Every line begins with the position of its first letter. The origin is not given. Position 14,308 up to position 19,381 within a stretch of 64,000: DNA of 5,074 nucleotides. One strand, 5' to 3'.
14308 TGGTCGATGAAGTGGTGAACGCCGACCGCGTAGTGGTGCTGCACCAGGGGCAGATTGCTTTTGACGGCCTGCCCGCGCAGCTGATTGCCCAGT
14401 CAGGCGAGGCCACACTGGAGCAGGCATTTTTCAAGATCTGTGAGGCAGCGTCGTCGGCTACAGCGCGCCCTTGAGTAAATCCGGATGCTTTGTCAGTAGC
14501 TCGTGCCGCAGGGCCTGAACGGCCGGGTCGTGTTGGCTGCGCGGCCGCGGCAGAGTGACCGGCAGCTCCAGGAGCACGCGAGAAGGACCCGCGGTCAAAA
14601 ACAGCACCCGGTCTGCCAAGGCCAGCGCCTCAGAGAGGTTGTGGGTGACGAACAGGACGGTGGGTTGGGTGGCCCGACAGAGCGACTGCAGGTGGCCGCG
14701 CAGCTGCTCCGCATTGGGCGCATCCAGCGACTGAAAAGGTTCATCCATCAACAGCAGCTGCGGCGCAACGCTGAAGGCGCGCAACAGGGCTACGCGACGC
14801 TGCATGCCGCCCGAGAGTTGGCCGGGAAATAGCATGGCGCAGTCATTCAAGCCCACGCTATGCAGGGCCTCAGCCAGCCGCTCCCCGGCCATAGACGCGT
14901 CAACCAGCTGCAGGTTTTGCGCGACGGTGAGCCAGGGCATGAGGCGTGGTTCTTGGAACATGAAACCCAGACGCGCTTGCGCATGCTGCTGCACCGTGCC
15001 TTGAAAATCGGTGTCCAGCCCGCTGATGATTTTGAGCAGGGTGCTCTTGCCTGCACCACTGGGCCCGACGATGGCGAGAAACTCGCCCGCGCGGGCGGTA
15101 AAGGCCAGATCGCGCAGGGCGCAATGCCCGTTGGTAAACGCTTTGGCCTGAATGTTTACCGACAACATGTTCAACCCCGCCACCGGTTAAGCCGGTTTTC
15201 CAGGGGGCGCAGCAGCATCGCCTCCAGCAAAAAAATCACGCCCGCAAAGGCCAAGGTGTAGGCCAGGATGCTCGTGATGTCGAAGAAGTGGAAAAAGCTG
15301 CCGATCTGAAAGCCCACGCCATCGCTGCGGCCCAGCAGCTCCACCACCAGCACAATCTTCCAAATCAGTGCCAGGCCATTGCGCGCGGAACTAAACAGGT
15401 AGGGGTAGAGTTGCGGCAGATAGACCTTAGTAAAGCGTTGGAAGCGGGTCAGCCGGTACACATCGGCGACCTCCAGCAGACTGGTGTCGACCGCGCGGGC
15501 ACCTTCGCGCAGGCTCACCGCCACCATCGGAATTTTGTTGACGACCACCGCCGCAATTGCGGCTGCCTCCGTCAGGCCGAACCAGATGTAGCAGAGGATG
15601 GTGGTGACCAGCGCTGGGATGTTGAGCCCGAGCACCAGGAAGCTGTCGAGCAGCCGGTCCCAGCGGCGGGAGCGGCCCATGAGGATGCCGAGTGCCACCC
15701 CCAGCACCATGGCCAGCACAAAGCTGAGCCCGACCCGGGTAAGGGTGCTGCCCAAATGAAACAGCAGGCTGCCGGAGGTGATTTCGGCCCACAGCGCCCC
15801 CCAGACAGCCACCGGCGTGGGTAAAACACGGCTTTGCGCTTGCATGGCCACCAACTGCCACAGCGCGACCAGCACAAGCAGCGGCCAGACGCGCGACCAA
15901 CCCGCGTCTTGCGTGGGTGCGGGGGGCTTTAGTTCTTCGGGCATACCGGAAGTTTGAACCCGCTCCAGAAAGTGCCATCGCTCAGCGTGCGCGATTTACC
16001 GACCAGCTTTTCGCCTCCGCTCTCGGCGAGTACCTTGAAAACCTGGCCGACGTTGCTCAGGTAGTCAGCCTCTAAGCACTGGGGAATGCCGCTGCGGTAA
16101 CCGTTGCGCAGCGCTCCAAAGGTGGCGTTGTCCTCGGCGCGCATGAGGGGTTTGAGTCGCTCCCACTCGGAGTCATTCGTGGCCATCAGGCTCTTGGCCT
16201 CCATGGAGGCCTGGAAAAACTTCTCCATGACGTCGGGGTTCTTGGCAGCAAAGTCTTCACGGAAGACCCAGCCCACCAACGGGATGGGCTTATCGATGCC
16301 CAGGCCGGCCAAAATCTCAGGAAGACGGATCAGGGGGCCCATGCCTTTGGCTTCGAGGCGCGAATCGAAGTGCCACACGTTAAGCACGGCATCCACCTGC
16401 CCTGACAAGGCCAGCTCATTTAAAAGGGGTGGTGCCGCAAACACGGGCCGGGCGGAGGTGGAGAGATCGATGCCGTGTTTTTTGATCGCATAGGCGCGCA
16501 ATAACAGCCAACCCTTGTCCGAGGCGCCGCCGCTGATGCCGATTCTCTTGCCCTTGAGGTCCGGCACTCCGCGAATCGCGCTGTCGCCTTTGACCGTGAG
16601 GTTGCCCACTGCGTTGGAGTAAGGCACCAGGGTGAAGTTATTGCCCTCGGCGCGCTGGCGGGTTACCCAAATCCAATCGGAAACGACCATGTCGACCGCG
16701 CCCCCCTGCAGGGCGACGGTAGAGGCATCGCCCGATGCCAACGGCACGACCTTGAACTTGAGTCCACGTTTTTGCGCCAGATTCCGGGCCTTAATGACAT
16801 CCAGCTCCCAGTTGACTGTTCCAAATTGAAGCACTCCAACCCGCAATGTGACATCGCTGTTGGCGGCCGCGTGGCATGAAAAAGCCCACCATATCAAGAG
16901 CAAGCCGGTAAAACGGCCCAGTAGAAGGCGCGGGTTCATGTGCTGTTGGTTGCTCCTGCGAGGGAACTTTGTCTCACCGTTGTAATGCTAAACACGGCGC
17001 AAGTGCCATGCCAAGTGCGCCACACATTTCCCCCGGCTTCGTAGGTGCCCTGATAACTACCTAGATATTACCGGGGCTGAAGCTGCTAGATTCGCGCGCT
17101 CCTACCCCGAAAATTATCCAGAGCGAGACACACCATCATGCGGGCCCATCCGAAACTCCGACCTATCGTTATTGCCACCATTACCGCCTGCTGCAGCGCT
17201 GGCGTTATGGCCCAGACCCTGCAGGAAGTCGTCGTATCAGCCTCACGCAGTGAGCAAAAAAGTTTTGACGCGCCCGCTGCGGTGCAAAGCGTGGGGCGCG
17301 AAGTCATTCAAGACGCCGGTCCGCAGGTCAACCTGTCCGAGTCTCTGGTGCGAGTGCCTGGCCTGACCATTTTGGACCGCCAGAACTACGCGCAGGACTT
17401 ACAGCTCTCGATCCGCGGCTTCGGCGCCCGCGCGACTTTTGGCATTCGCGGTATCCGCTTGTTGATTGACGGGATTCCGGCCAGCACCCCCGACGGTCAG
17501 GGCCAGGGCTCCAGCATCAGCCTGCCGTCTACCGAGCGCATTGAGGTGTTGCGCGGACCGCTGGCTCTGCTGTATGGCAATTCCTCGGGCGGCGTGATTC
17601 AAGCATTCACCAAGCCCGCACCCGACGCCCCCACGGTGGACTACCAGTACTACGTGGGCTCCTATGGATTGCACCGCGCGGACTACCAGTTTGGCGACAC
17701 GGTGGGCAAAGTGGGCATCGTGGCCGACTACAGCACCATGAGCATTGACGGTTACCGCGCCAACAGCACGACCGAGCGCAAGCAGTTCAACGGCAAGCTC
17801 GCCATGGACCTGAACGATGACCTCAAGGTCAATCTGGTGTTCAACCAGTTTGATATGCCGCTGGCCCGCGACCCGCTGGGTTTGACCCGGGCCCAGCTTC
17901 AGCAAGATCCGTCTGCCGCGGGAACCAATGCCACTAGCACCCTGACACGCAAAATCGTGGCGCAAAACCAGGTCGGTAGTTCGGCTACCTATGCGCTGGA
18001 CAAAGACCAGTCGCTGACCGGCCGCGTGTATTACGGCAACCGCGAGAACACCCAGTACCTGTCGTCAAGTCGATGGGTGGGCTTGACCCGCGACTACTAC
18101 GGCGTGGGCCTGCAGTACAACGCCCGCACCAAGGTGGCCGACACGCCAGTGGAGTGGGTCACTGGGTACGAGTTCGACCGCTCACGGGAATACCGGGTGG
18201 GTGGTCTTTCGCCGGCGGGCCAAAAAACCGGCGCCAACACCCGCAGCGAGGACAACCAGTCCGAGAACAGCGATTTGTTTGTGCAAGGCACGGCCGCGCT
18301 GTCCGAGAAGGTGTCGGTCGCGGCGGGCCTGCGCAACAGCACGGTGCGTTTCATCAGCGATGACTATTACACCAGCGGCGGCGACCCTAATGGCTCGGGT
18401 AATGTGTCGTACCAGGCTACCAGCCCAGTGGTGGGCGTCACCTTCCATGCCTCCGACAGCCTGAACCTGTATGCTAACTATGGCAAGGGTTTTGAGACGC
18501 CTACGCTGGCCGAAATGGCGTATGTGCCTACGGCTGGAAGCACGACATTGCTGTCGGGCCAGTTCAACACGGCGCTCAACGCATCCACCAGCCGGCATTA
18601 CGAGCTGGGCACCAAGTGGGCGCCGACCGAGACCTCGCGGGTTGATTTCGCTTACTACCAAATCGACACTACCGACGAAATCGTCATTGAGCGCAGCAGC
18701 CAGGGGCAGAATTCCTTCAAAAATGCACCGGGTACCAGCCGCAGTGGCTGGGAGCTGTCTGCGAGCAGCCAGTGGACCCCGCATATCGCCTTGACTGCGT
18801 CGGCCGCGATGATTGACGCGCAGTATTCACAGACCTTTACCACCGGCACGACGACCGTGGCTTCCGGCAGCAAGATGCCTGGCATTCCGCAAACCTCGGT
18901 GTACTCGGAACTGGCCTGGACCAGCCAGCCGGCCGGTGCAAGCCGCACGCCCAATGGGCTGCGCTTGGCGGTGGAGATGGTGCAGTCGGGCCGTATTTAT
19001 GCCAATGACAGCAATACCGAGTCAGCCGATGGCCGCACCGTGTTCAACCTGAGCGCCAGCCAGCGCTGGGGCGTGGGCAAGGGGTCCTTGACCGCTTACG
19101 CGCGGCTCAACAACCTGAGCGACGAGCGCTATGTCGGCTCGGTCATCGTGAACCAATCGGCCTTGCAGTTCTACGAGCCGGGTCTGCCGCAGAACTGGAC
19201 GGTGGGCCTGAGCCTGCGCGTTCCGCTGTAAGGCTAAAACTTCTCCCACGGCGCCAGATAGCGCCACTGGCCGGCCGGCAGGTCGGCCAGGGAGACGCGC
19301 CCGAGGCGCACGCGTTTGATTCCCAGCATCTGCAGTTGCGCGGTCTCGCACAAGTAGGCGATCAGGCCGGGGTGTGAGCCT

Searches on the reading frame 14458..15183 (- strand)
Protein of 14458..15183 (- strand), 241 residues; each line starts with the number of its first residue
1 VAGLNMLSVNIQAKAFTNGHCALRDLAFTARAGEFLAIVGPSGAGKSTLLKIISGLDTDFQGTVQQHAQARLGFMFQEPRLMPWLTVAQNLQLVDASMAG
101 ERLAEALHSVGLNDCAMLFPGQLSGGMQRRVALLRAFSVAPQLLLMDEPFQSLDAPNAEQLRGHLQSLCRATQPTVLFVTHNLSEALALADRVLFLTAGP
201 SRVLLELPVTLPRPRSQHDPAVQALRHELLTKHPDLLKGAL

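Call 22: search_protein_families(library=pfam, proteins=[window:14458-15183:-], max_evalue=0.0001)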
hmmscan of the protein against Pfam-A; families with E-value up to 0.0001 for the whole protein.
window:14458-15183:- (241 aa): 3 families
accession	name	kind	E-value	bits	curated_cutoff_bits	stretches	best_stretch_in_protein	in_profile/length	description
PF00005.33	ABC_tran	-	1.2e-30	107.3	25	1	23-150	1-136/137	ABC transporter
PF13304.12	AAA_21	-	3.1e-11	44.3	27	0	122-184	237-301/304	AAA domain, putative AbiEii toxin, Type IV TA system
PF13191.12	AAA_16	-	8.2e-06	26.9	32.6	1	27-178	16-137/167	AAA ATPase domain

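Call 46: search_protein_families(library=ncbifam, proteins=[window:14458-15183:-], max_evalue=0.00001)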
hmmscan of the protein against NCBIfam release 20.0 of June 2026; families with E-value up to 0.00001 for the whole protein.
window:14458-15183:- (241 aa): 187 families (the best 25 are shown)
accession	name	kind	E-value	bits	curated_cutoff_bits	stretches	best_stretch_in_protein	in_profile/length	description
NF008420.0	PRK11247.1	equivalog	6.1e-48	163.2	395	1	9-231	15-240/257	aliphatic sulfonates ABC transporter ATP-binding protein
TIGR03265.1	PhnT2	equivalog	1.7e-46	159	457.7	1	7-198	5-210/353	putative 2-aminoethylphosphonate ABC transporter ATP-binding protein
TIGR01184.1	ntrCD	subfamily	7.3e-44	150.1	291.8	1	24-230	2-227/230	nitrate ABC transporter ATP-binding protein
NF040729.1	ABC_ATP_SaoA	equivalog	1.2e-42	146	360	1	13-230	8-240/248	ABC transporter ATP-binding protein SaoA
TIGR00968.1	3a0106s01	subfamily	4.1e-39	134.5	342.75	1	14-199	8-207/237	sulfate ABC transporter ATP-binding protein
NF008421.0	PRK11248.1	equivalog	2.1e-38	132.3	357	1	15-213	9-219/255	taurine ABC transporter ATP-binding subunit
TIGR03258.1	PhnT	equivalog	2.4e-37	128.8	499.15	1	18-199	19-216/359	2-aminoethylphosphonate ABC transport system ATP-binding subunit PhnT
TIGR01186.1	proV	subfamily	2.2e-36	125.7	326.6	1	18-199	4-206/363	betaine/proline/choline family ABC transporter ATP-binding protein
NF006987.0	PRK09452.1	equivalog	4.1e-36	124.5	482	1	13-199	24-224/378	spermidine/putrescine ABC transporter ATP-binding protein PotA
NF008105.0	PRK10851.1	equivalog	2.1e-35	122.1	502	1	13-199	9-213/362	sulfate/thiosulfate ABC transporter ATP-binding protein CysA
TIGR02142.1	modC_ABC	equivalog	5.5e-35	121.2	285.05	1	23-199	14-208/353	molybdenum ABC transporter ATP-binding protein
NF008355.0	PRK11144.1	equivalog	6.8e-35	120.7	434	1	31-200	22-206/353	molybdenum ABC transporter ATP-binding protein ModC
TIGR02315.1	ABC_phnC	equivalog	7.3e-34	117.3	266.1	1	6-199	1-222/243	phosphonate ABC transporter ATP-binding protein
NF008653.0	PRK11650.1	subfamily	1.1e-33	116.8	432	1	7-199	4-211/357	sn-glycerol-3-phosphate ABC transporter ATP-binding protein UgpC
TIGR01277.1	thiQ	equivalog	7.4e-33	113.9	245.05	1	26-200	17-206/213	thiamine ABC transporter ATP-binding protein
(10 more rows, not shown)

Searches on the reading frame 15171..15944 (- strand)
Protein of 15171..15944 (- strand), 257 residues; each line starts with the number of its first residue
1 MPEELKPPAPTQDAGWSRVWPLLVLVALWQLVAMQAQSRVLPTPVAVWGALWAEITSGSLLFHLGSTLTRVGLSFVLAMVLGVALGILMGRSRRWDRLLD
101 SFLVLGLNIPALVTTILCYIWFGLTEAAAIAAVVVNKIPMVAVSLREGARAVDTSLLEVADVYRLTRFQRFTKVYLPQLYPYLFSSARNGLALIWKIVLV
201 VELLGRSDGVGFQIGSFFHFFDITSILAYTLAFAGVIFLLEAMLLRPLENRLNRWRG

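Call 22: search_protein_families(library=pfam, proteins=[window:15171-15944:-], max_evalue=0.0001)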
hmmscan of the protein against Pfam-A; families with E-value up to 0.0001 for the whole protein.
window:15171-15944:- (257 aa): 1 family
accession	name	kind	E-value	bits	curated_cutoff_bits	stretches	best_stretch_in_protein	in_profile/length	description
PF00528.27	BPD_transp_1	-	7e-27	94.8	26.4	1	82-241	1-172/184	Binding-protein-dependent transport system inner membrane component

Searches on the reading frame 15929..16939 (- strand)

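Call 22: search_protein_families(library=pfam, proteins=[window:15929-16939:-], max_evalue=0.0001)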
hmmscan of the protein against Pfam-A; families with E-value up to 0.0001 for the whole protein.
window:15929-16939:- (336 aa): 3 families
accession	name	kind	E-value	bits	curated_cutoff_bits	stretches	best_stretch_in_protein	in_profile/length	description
PF09084.16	NMT1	-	3.2e-09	37.5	20.5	1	56-254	17-211/216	NMT1/THI5 like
PF12974.12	Phosphonate-bd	-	2.4e-06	27.5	27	1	53-185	22-160/242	ABC transporter, phosphonate, periplasmic substrate-binding protein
PF13379.11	NMT1_2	-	3.5e-06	27.5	24.7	1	129-255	122-241/252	NMT1-like family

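Call 46: search_protein_families(library=ncbifam, proteins=[window:15929-16939:-], max_evalue=0.00001)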
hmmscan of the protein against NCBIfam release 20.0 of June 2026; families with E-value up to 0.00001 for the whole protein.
window:15929-16939:- (336 aa): 5 families
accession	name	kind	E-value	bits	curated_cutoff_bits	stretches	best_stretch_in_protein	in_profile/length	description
TIGR01728.1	SsuA_fam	subfamily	7e-16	58.3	163.5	1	43-257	11-221/290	aliphatic sulfonate ABC transporter substrate-binding protein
TIGR01729.1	taurine_ABC_bnd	equivalog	4.9e-07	29.5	304.25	1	110-264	80-225/300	taurine ABC transporter substrate-binding protein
TIGR01096.1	3A0103s03R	subfamily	1e-06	28.5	256.35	1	50-142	53-143/250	lysine/arginine/ornithine ABC transporter substrate-binding protein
NF008588.0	PRK11553.1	subfamily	1.3e-06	27.6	299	1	19-189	16-183/319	aliphatic sulfonate ABC transporter substrate-binding protein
NF008885.0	PRK11917.1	equivalog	6.9e-06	25.8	373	1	61-165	82-180/259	bifunctional adhesin/ABC transporter aspartate/glutamate-binding protein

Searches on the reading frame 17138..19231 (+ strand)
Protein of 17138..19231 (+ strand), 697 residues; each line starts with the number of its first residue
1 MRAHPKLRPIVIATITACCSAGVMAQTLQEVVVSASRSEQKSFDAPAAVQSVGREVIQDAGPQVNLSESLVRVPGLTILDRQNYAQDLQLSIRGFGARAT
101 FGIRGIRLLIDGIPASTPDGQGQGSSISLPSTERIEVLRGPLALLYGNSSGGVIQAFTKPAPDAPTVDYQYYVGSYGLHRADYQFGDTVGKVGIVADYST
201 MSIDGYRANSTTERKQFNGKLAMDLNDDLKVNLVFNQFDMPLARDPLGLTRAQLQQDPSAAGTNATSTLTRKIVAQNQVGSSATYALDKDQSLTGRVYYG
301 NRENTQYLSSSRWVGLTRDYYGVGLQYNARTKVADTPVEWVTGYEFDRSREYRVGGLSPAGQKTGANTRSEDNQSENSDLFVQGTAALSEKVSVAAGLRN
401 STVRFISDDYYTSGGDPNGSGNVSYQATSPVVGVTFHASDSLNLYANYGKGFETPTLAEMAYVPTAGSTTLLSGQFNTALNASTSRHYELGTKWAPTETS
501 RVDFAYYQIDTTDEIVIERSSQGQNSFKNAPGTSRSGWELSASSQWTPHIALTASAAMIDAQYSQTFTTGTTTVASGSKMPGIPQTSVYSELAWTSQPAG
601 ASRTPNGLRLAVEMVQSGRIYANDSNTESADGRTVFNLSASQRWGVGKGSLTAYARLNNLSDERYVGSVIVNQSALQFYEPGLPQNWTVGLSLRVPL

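Call 22: search_protein_families(library=pfam, proteins=[window:17138-19231:+], max_evalue=0.0001)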
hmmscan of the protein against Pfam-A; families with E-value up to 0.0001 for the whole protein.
window:17138-19231:+ (697 aa): 2 families
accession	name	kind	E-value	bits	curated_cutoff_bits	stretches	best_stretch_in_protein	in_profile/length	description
PF00593.30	TonB_dep_Rec_b-barrel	-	5.4e-40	139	27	1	227-660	26-436/436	TonB dependent receptor-like, beta-barrel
PF07715.20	Plug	-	5.1e-20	72.4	23.9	1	43-153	3-107/107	TonB-dependent Receptor Plug Domain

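Call 46: search_protein_families(library=ncbifam, proteins=[window:17138-19231:+], max_evalue=0.00001)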
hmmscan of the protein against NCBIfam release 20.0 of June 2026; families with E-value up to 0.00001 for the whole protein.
window:17138-19231:+ (697 aa): 17 families
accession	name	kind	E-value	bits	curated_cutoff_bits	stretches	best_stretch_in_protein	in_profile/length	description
NF041535.1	TonB_rec_PqqU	equivalog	8.5e-143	477.1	1200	1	32-693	2-671/676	TonB-dependent receptor PqqU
TIGR01783.1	TonB-siderophor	subfamily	1.5e-40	139.5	223.5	1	45-682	2-638/649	TonB-dependent siderophore receptor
TIGR01785.1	TonB-hemin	subfamily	1.3e-34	119.7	316.85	1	28-666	1-655/677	TonB-dependent heme/hemoglobin receptor family protein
TIGR01786.1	TonB-hemlactrns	subfamily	1.6e-23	82.9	323.75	1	30-681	2-707/719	TonB-dependent hemoglobin/transferrin/lactoferrin family receptor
NF010038.0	PRK13513.1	equivalog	2e-14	53.1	942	1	12-161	19-167/659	ligand-gated channel protein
NF010010.0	PRK13483.1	equivalog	2.1e-14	52.5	927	1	18-162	23-166/660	ligand-gated channel protein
NF007465.0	PRK10044.1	equivalog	3.1e-14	52.1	803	1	45-194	79-222/726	ferrichrome porin FhuA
NF049946.1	TonB_dep_CU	exception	8.1e-14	50.8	700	1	381-524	400-535/683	TonB-dependent receptor, CU motif-type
NF050067.1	TonBEntbctnRecCfrA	equivalog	4.5e-12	45.1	1200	1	15-190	13-185/698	TonB-dependent ferric enterobactin receptor CfrA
NF010651.0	PRK14050.1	equivalog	6.6e-12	44.4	884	1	32-205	66-232/730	TonB-dependent siderophore receptor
NF010011.0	PRK13484.1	equivalog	1.3e-11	43.5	1197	1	13-187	12-184/682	IreA family TonB-dependent siderophore receptor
NF052649.1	TonRcptRhtA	equivalog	1.4e-11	43.3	1100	0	26-165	39-171/744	TonB-dependent siderophore receptor RhtA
NF049944.1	TonB_dep_PUIUD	equivalog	1.8e-11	43.1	850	1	29-514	41-526/686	TonB-dependent receptor, PUIUD motif-type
NF049947.1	TonB_dep_PCPU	exception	1.1e-10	40.3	800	1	125-562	130-574/685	TonB-dependent receptor, PCPU motif-type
NF007478.2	PRK10064.1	equivalog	5.5e-10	38.1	745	1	11-159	12-158/663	catecholate siderophore receptor CirA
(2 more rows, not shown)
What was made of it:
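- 17138..19231 (+): TonB-dependent receptor, PqqU-like but below the model's threshold; possibly part of the uptake side of the system. NF041535 at 477 bits against a cut-off of 1200 (call 46).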
